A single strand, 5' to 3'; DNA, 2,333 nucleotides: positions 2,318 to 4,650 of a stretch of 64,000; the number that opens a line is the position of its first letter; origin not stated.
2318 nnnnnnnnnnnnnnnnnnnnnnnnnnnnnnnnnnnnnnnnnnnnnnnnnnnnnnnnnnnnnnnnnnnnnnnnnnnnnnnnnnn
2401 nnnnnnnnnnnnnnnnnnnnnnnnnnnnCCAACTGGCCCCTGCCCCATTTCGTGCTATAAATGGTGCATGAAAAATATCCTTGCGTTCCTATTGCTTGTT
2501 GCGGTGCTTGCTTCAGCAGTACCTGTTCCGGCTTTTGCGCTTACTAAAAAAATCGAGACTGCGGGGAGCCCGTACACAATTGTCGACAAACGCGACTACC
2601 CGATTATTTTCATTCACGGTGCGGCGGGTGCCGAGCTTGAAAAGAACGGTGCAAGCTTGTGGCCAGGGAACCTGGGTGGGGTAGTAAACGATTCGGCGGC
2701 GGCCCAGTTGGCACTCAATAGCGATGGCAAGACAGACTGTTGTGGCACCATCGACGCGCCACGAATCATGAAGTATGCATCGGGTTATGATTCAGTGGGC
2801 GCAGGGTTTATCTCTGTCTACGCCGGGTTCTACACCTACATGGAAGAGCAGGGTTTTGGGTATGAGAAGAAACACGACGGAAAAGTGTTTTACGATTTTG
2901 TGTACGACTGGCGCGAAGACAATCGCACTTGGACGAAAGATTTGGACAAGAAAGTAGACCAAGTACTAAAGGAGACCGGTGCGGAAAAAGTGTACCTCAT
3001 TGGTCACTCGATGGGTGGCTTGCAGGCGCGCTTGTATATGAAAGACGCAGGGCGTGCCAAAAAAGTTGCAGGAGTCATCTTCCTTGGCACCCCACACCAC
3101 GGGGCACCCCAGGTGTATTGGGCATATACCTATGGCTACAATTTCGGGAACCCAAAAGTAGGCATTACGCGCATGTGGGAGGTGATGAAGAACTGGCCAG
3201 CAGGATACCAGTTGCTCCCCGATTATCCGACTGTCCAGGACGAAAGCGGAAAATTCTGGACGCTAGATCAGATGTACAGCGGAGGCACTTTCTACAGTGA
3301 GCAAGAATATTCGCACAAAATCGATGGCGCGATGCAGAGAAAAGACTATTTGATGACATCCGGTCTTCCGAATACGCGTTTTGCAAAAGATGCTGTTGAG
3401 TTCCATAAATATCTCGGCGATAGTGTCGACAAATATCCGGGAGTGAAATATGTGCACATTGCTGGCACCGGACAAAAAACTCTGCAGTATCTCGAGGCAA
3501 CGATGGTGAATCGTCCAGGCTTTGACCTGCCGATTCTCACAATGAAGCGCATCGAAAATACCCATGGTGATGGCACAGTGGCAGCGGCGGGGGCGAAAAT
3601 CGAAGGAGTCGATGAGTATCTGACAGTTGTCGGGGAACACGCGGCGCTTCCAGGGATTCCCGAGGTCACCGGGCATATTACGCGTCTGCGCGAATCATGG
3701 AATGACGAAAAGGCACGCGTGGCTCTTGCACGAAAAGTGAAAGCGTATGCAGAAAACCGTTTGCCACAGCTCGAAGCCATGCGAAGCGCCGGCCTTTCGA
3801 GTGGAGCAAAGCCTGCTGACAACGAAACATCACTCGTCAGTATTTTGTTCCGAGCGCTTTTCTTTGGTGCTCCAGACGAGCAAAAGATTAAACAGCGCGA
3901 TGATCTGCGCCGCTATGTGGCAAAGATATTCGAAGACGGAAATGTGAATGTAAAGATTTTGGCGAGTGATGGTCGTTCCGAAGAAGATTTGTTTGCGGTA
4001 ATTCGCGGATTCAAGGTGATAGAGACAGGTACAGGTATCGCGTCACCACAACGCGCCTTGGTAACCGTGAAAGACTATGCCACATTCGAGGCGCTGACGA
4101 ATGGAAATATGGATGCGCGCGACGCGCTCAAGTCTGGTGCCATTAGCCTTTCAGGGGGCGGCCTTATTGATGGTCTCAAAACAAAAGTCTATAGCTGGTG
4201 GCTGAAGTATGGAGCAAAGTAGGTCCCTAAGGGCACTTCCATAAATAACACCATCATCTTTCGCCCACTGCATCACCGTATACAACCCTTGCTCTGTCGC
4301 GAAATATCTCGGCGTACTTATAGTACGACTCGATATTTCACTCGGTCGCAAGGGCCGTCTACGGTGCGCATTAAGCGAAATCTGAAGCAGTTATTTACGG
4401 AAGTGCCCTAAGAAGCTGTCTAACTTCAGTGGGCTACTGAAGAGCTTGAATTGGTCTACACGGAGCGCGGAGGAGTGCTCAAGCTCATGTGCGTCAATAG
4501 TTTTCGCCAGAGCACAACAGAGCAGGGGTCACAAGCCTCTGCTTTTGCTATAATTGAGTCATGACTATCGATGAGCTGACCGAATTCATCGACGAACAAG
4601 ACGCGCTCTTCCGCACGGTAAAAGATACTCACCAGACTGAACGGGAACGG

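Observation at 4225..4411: MITE family A: 187-bp element with 22-bp terminal inverted repeats, two nearly identical copies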

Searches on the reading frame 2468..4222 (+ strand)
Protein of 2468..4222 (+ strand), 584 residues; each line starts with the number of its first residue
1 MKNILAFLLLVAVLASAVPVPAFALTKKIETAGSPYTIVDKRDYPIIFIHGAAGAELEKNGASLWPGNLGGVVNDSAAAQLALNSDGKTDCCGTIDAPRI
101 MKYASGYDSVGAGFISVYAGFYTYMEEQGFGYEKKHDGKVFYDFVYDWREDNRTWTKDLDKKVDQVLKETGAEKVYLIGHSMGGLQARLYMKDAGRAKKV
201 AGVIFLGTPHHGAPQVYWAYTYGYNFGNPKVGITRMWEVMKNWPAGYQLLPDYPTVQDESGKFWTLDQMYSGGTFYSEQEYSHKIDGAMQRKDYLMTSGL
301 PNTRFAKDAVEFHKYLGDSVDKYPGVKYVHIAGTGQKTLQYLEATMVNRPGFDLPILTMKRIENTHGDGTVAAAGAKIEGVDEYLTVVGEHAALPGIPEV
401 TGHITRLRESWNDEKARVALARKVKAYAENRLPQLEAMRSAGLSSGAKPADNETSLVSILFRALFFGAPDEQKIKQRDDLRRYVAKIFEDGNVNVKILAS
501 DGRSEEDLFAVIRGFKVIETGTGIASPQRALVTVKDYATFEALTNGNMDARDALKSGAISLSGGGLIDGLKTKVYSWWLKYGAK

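Call 28: find_encoding_contigs(protein=window:2468-4222:+, flank=10000, max_places=10)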
Protein window:2468-4222:+ (584 aa): 9 contigs read that carry it; 6 places shown.
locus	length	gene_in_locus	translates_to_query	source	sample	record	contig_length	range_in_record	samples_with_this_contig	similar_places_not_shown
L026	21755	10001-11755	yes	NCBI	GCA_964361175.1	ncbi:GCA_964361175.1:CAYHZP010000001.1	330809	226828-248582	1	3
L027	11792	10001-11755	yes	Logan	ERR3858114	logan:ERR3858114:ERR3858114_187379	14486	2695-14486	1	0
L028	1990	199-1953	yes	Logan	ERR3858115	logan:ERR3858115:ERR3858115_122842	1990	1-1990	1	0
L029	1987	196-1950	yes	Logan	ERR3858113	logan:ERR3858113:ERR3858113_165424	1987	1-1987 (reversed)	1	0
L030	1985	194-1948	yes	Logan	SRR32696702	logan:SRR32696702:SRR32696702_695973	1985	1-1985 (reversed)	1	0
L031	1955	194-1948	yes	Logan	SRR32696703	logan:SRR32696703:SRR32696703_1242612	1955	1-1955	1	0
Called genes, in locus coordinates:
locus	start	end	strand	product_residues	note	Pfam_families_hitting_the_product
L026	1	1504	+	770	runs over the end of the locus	PF00403:HMA, PF08282:Hydrolase_3 (faint), PF00122:E1-E2_ATPase, PF00702:Hydrolase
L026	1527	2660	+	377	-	PF08450:SGL (faint), PF10282:Lactonase (faint), PF01731:Arylesterase (faint), PF21783:YNCE (weak)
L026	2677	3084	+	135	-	PF13787:HXXEE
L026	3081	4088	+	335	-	PF00403:HMA, PF13386:DsbD_2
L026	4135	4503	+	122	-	PF13473:Cupredoxin_1 (weak)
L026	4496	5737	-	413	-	-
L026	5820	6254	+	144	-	PF13376:OmdA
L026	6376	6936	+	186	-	-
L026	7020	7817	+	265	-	PF00561:Abhydrolase_1 (faint), PF12697:Abhydrolase_6 (faint), PF12146:Hydrolase_4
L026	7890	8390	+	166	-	PF23477:zf_Tbcl_2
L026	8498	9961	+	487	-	PF00005:ABC_tran, PF02463:SMC_N (faint), PF13476:AAA_23 (faint), PF13555:AAA_29 (faint), PF13401:AAA_22 (faint), PF13304:AAA_21 (weak), PF00005:ABC_tran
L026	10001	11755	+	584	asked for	PF06028:DUF915 (faint), PF02450:LCAT, PF12146:Hydrolase_4, PF00561:Abhydrolase_1, PF02089:Palm_thioest (weak), PF07819:PGAP1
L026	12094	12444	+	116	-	PF03819:MazG (weak), PF12643:MazG-like (weak)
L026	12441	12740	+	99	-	PF08922:DUF1905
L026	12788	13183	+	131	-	PF01050:MannoseP_isomer (weak), PF07883:Cupin_2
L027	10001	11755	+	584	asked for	PF06028:DUF915 (faint), PF02450:LCAT, PF12146:Hydrolase_4, PF00561:Abhydrolase_1, PF02089:Palm_thioest (weak), PF07819:PGAP1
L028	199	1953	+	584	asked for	PF06028:DUF915 (faint), PF02450:LCAT, PF12146:Hydrolase_4, PF00561:Abhydrolase_1, PF02089:Palm_thioest (weak), PF07819:PGAP1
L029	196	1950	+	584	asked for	PF06028:DUF915 (faint), PF02450:LCAT, PF12146:Hydrolase_4, PF00561:Abhydrolase_1, PF02089:Palm_thioest (weak), PF07819:PGAP1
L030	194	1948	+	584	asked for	PF06028:DUF915 (faint), PF02450:LCAT, PF12146:Hydrolase_4, PF00561:Abhydrolase_1, PF02089:Palm_thioest (weak), PF07819:PGAP1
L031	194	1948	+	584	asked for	PF06028:DUF915 (faint), PF02450:LCAT, PF12146:Hydrolase_4, PF00561:Abhydrolase_1, PF02089:Palm_thioest (weak), PF07819:PGAP1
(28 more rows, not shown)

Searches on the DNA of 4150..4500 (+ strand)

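Call 51: search_rna_families(source=window, start=4150, end=4500, threshold=evalue, max_evalue=1)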
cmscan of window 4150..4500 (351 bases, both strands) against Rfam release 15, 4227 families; matches with E-value up to 1: 0.
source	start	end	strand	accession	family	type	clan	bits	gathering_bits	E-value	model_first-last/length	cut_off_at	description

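Call 53: search_dna_similar(query=window:4228-4411:+, collection=plasmids, mode=distant, max_evalue=0.01)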
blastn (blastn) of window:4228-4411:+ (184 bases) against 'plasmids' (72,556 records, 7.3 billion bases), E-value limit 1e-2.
No match.

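Call 54: search_dna_similar(query=window:4228-4411:+, collection=phages, mode=distant, max_evalue=0.01)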
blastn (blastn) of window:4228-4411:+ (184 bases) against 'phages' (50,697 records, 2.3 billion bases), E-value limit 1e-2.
No match.
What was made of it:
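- Tried and rejected: Plasmids and phages gave nothing (calls 53, 54).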
